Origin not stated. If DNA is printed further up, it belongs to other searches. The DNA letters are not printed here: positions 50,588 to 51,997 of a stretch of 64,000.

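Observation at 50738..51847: DHH/DHHA1 phosphoesterase (NrnA-like), a candidate nanoRNA or cyclic-nucleotide degrading enzyme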

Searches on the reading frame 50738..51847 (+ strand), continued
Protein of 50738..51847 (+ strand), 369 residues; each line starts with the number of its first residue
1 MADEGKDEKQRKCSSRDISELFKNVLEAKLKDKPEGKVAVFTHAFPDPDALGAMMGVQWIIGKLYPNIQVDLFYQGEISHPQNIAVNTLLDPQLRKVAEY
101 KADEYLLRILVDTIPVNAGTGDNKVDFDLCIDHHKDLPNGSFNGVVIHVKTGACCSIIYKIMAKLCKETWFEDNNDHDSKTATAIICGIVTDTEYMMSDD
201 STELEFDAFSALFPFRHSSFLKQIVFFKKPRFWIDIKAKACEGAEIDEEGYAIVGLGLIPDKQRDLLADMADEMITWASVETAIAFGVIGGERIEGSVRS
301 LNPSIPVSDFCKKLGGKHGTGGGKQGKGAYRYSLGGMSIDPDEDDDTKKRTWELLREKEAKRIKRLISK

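Call 20: search_protein_representatives(protein=window:50738-51847:+)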
Query: 369 residues. Proteins with E-value up to 0.001 (for the whole library): 923; up to 1e-10: 335; up to 1e-30: 70. The best 150 are listed.
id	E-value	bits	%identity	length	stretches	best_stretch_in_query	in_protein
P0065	4.8e-137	473.4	58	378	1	11-367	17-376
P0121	1.4e-102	360.0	51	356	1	11-367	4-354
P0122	1.6e-99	349.9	46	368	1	8-369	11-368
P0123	4.9e-92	325.3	43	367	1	17-367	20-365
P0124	2.8e-88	312.9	42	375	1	16-369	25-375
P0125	8.8e-87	308.0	49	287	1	86-369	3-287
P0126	5.4e-86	305.4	45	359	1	30-367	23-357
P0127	5.6e-86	305.4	46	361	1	20-369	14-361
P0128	1.7e-77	277.4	41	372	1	36-369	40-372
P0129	1.4e-76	274.4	40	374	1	29-369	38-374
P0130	3.0e-76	273.3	41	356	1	35-367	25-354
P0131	8.7e-75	268.5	43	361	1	37-368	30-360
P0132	3.1e-68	246.9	52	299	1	125-337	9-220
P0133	1.2e-65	238.4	56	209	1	170-367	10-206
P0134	4.2e-61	223.5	47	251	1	30-260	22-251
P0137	3.5e-51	190.8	36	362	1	35-356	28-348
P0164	7.4e-38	147.0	29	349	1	23-367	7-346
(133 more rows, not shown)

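Call 21: predict_structure(alignment_id=A1)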
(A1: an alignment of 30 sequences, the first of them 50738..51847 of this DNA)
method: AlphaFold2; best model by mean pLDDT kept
length: 369 residues; sequences in the alignment: 30
mean_pLDDT: 89.5   pTM: 0.62
mean pLDDT of the five models: 89.5, 89.4, 89.2, 88.4, 68.7
residues with pLDDT >= 90: 251; 70-90: 97; 50-70: 6; < 50: 15
segments of 3 or more residues with pLDDT < 50: 1-15
pLDDT, mean of each block of 10 residues (from residue 1): 36 63 94 92 94 98 96 86 86 96 97 95 95 88 92 97 93 93 97 88 95 95 75 83 86 94 91 90 95 95 90 93 92 88 88 93 92
secondary structure, 60 per line:
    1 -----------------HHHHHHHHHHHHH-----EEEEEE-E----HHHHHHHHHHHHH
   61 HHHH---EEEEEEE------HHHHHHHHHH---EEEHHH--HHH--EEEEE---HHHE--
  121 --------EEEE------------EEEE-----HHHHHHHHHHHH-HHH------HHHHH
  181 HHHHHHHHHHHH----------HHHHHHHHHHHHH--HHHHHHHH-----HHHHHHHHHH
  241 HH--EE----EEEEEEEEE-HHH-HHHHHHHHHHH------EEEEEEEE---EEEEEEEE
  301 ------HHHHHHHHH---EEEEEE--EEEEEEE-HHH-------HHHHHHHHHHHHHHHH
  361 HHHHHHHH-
elements in order: H18-30 E36-41 H48-64 E68-74 H81-90 E94-96 E107-111 E129-132 E145-148 H154-165 H176-192 H203-215 H218-225 H231-242 E251-259 H265-275 E282-289 E293-300 H307-315 E319-324 E327-333 H345-368

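Call 22: find_related_loci(query=A1, collection=genome_contigs, flank=10000)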
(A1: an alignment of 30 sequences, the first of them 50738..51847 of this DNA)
Query A1 (369 aa) in genome_contigs; peptide patterns used: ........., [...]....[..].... (x = any residue, [..] = any of these).
600 stretches matched a pattern (row limit reached: there are more); 12 encode a relative of the query (tblastn E <= 1e-3); 12 distinct loci.
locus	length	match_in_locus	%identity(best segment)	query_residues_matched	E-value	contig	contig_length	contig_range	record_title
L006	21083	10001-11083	51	4-369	4e-116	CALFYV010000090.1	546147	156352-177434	MAG TPA_asm: uncultured Bacteriovoracaceae bacterium isolate SRR7515931_bin.52_CONCOCT_v1.1_MAG genome assembly, contig:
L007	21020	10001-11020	31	25-368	3e-45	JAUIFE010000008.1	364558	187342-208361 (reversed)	MAG: Holophagae bacterium isolate 8_bin.70 NODE_56_length_364558_cov_48.752853, whole genome shotgun sequence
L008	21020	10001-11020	31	25-368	1e-44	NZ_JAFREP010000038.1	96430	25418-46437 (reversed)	Acanthopleuribacter pedis strain KCTC 12899 Scaffold35_1, whole genome shotgun sequence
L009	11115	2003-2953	31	37-358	4e-43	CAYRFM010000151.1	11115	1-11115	MAG TPA_asm: uncultured Holophagae bacterium isolate SRP090828_co2_159 genome assembly, contig: NODE_2081_length_11115_c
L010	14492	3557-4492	31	35-357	8e-42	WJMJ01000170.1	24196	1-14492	MAG: Promethearchaeota archaeon isolate RBin_111 k141_4751276, whole genome shotgun sequence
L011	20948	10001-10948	31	25-335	5e-41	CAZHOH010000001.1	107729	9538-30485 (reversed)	MAG TPA_asm: Candidatus Woesearchaeota archaeon isolate SRP141376_co4_235 genome assembly, contig: NODE_275_length_10772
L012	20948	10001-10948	31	25-335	5e-41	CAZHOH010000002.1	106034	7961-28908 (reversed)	MAG TPA_asm: Candidatus Woesearchaeota archaeon isolate SRP141376_co4_235 genome assembly, contig: NODE_284_length_10603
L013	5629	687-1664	30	33-363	1e-40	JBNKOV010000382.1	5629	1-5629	MAG: Holophagae bacterium isolate G1G2.bin.25.strict NODE_382_length_5629_cov_1.647334, whole genome shotgun sequence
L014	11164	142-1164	29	17-369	6e-39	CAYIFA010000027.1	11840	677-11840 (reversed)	MAG TPA_asm: uncultured Candidatus Saccharibacteria bacterium isolate ERP119705_co1_703 genome assembly, contig: NODE_71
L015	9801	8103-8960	32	22-314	9e-34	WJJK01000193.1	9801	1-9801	MAG: Candidatus Altiarchaeales archaeon isolate RBin_358 k141_2397309, whole genome shotgun sequence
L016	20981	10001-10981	30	37-368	5e-42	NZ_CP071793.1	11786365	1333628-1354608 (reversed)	Sulfidibacter corallicola strain M133 chromosome, complete genome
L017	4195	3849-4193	37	22-135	2e-12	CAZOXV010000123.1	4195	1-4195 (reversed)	MAG TPA_asm: uncultured Methanosarcinales archaeon isolate SRP252850_co1_245 genome assembly, contig: NODE_38900_length_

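Call 32: search_protein_families(library=ncbifam, proteins=[window:50738-51847:+, L016:10001-10981:+, P0137, P0164], max_evalue=0.01)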
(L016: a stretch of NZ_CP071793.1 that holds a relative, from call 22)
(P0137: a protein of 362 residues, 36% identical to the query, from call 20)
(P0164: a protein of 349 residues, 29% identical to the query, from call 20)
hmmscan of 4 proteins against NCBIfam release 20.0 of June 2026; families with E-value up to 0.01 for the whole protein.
window:50738-51847:+ (369 aa): 2 families
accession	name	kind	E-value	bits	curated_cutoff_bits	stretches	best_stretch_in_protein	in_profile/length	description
NF003877.0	PRK05427.1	equivalog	6.5e-05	22.5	283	1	37-209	3-165/308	manganese-dependent inorganic pyrophosphatase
NF053633.1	OlncasPapPhNrnA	equivalog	0.0006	18.8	350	1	37-202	18-173/317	bifunctional oligoribonuclease/PAP phosphatase NrnA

L016:10001-10981:+ (327 aa): 7 families
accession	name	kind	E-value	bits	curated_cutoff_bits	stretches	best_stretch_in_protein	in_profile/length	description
NF003877.0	PRK05427.1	equivalog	1.3e-12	47.8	283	1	2-183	4-176/308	manganese-dependent inorganic pyrophosphatase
NF011447.0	PRK14869.2-3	equivalog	1.2e-05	24.1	522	1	76-179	308-407/540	putative manganese-dependent inorganic diphosphatase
NF053633.1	OlncasPapPhNrnA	equivalog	3e-05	23.1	350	1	2-174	19-184/317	bifunctional oligoribonuclease/PAP phosphatase NrnA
NF011449.0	PRK14869.2-5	equivalog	0.00096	18.3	411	0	4-38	6-40/451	putative manganese-dependent inorganic diphosphatase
NF011441.0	PRK14869.1-3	equivalog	0.0016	17.1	753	0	96-183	330-413/548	putative manganese-dependent inorganic diphosphatase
NF005944.0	PRK08005.1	equivalog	0.0025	17.1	376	1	47-123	36-112/210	ribulose-phosphate 3 epimerase family protein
NF011440.0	PRK14869.1-2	equivalog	0.009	14.7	746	0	2-43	4-44/541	putative manganese-dependent inorganic diphosphatase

P0137 (362 aa): 3 families
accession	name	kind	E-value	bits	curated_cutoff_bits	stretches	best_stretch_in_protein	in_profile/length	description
NF003877.0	PRK05427.1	equivalog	1.8e-09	37.5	283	1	29-209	2-168/308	manganese-dependent inorganic pyrophosphatase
NF011440.0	PRK14869.1-2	equivalog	0.0045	15.7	746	0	149-209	346-400/541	putative manganese-dependent inorganic diphosphatase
NF011448.0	PRK14869.2-4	equivalog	0.0047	15.3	562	0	170-211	383-424/563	putative manganese-dependent inorganic diphosphatase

P0164 (349 aa): 3 families
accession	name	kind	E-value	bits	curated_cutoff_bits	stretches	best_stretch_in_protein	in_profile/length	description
NF003877.0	PRK05427.1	equivalog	1.4e-10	41.1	283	1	21-200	3-173/308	manganese-dependent inorganic pyrophosphatase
NF053633.1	OlncasPapPhNrnA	equivalog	1.7e-08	33.8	350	1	10-209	8-198/317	bifunctional oligoribonuclease/PAP phosphatase NrnA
NF041569.1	A-tRNAntase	equivalog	0.0039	15.5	1440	0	76-311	53-282/880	A-adding tRNA nucleotidyltransferase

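Call 36: find_related_loci(query=A1, collection=viral_contigs, flank=10000)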
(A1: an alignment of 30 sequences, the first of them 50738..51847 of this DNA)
Query A1 (369 aa) in viral_contigs; peptide patterns used: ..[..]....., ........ (x = any residue, [..] = any of these).
83 stretches matched a pattern; 32 encode a relative of the query (tblastn E <= 1e-3); 32 distinct loci.
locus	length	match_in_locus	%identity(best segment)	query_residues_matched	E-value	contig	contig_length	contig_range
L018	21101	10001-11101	54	3-369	1e-117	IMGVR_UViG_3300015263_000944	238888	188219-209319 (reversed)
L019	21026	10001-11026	60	29-369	1e-116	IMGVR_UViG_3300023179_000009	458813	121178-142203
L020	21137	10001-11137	55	1-369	3e-115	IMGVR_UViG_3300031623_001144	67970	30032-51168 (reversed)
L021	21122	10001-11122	49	1-369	9e-112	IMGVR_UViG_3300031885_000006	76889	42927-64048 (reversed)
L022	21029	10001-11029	55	22-369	5e-111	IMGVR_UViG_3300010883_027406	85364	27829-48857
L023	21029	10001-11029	55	22-369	5e-111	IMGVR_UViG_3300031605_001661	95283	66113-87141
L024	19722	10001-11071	49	1-367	2e-109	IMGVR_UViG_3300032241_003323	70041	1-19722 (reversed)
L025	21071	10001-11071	51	3-366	1e-107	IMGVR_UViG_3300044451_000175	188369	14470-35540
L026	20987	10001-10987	52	34-366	1e-104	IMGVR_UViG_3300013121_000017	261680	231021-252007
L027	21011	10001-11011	52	17-367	8e-103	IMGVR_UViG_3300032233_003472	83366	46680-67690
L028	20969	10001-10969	50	36-367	1e-101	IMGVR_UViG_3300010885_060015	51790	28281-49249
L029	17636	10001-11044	47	21-369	3e-100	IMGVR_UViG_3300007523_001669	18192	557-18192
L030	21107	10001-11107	44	3-369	5e-100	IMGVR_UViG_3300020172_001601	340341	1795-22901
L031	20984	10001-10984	51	36-367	2e-97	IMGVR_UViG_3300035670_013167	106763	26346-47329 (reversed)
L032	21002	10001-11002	52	36-369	8e-95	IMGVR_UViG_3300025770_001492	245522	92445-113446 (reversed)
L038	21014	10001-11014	34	20-368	2e-50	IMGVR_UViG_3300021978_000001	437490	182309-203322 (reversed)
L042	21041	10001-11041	31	18-363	9e-41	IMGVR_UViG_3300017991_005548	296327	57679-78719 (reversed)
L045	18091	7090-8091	26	40-369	4e-33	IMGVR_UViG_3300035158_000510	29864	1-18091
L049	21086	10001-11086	25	23-369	3e-24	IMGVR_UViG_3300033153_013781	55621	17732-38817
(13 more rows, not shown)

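Call 39: search_protein_families(library=pfam, proteins=[L016:8203-9765:+, L016:13711-14964:+, L016:14961-16448:+, L016:16461-17567:+, L038:11974-12549:+, L038:6643-8907:+, L038:12627-14099:+, L045:8164-8877:+, L049:11132-12436:+, L042:16120-17454:+], max_evalue=0.001)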
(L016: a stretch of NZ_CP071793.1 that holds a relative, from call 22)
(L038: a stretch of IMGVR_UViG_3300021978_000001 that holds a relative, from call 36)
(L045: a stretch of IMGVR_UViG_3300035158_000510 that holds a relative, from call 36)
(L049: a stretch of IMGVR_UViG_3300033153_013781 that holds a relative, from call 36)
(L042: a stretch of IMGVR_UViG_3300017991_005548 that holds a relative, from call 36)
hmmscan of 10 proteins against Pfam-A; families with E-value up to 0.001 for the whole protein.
L016:8203-9765:+ (520 aa): 2 families
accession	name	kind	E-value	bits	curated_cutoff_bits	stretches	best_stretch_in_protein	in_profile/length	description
PF03023.19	MurJ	-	1.4e-92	311.1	27.4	1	35-478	4-432/451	Lipid II flippase MurJ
PF01554.23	MatE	-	7e-06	26.3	24.9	1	249-412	1-159/161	MatE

L016:13711-14964:+ (417 aa): 1 family
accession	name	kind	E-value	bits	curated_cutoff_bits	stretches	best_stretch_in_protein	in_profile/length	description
PF07859.19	Abhydrolase_3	-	0.00046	20.4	25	1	165-245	46-120/210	alpha/beta hydrolase fold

L016:14961-16448:+ (495 aa): 3 families
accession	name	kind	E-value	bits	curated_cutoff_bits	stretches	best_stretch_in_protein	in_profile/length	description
PF03321.19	GH3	-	5.3e-14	52.6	23.6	1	31-179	18-153/304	GH3 family N-terminal domain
PF23571.1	GH3_M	-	1.3e-08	35.2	23.6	1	308-357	6-63/75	GH3 family central domain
PF23572.1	GH3_C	-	3.3e-07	31.4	23.6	1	392-479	17-116/119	GH3 family C-terminal domain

L016:16461-17567:+ (368 aa): 0 families

L038:11974-12549:+ (191 aa): 3 families
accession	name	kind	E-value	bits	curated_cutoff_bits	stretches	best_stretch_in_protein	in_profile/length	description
PF01844.29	HNH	-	4.6e-13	49.5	21.4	1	100-149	1-46/47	HNH endonuclease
PF14279.12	HNH_5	-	1.7e-11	44.3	27.5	1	100-158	1-54/56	HNH endonuclease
PF13395.12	HNH_4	-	0.00037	20.8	22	1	100-152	1-53/54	HNH endonuclease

L038:6643-8907:+ (754 aa): 7 families
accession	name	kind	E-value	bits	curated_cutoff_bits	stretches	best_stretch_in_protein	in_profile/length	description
PF12947.13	EGF_3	-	6.6e-15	55.5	28.5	2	196-228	2-36/36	EGF domain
PF07645.21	EGF_CA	-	8.5e-13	48.8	27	2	323-360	1-43/43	Calcium-binding EGF domain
PF12662.13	cEGF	-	1.8e-12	47.3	26.6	1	212-231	1-22/24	Complement Clr-like EGF-like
PF00008.33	EGF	-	8.1e-08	32.8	21.5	2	195-224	1-31/32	EGF-like domain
PF06247.17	Plasmod_Pvs28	-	1.5e-05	25.4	26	1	326-360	1-40/41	Pvs28 EGF domain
PF12946.13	EGF_MSP1_1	-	7.1e-05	23.2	27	1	194-229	1-37/37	MSP1 EGF domain 1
PF12661.13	hEGF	-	0.00021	22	29.3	0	332-353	1-22/22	Human growth factor-like EGF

L038:12627-14099:+ (490 aa): 0 families

L045:8164-8877:+ (237 aa): 1 family
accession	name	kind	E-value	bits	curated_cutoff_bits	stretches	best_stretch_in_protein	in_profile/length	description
PF21344.3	Zn_ribbon_LysW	-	0.00027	21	27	0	2-13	21-32/46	Alpha-aminoadipate carrier protein LysW-like, globular domain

L049:11132-12436:+ (434 aa): 5 families
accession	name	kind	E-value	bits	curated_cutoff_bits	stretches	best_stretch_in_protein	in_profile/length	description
PF14528.11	LAGLIDADG_3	-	8.3e-09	36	22.5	0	344-416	4-78/82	LAGLIDADG-like domain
PF01079.26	Hint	-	1.6e-06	28.3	29.7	1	101-196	11-116/213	Hint module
PF05203.21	Hom_end_hint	-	0.00017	22.1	32.1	1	103-174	1-78/228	Hom_end-associated Hint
PF14890.11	Intein_splicing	-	0.00035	20.8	35.8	1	135-301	34-96/155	Intein splicing domain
PF13403.11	Hint_2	-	0.00057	20.7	28.4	0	103-147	2-45/147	Hint domain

L042:16120-17454:+ (444 aa): 7 families
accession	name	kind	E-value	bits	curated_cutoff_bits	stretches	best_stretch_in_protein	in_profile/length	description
PF02562.22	PhoH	-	9.5e-50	169.4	27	1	225-439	1-199/205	PhoH-like protein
PF13638.12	PIN_4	-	1.5e-28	100.2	21.9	1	4-141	1-132/132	PIN domain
PF13604.12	AAA_30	-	1.5e-09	38.3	27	1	230-398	3-128/191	AAA domain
PF13245.12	AAA_19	-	3e-07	31.1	25.1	0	354-398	85-129/134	AAA domain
PF13401.12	AAA_22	-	0.00016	22.5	27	0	247-394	7-123/130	AAA domain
PF00931.28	NB-ARC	-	0.00056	19.7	23.5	0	238-278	10-51/248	NB-ARC domain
PF13191.12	AAA_16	-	0.00083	20.3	32.6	0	236-372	15-145/167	AAA ATPase domain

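Call 44: search_dna_similar(query=window:50738-51847:+, collection=phages, mode=protein, max_evalue=0.001, max_rows=30)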
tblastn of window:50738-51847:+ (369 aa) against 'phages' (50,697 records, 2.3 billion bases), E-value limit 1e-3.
Records with a match: 5; places in all: 5; records where one place covers at least 80% of the query: 0.
Best place of each record, by identity: <60% 5.
By first word of the organism name: Listeria 3; Bacteriophage 2.
By host as written in the record: Listeria monocytogenes 3; - 2.
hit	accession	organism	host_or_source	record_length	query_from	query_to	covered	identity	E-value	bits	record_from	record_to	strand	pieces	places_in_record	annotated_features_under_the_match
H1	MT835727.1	Bacteriophage sp.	human fecal samples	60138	22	301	76%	27.4%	1e-10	69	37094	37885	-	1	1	record has no annotation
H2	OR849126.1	Listeria phage LM 4-14-1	Listeria monocytogenes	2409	8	301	80%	24.5%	2e-5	52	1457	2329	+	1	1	record has no annotation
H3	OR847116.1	Listeria phage LM 4-11-1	Listeria monocytogenes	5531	8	301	80%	24.5%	3e-5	52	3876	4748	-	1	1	record has no annotation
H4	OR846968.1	Listeria phage LM 4-11-1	Listeria monocytogenes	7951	8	301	80%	24.5%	3e-5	52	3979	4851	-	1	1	record has no annotation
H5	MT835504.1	Bacteriophage sp.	human fecal samples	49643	42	300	70%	27.0%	5e-9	64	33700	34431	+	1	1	record has no annotation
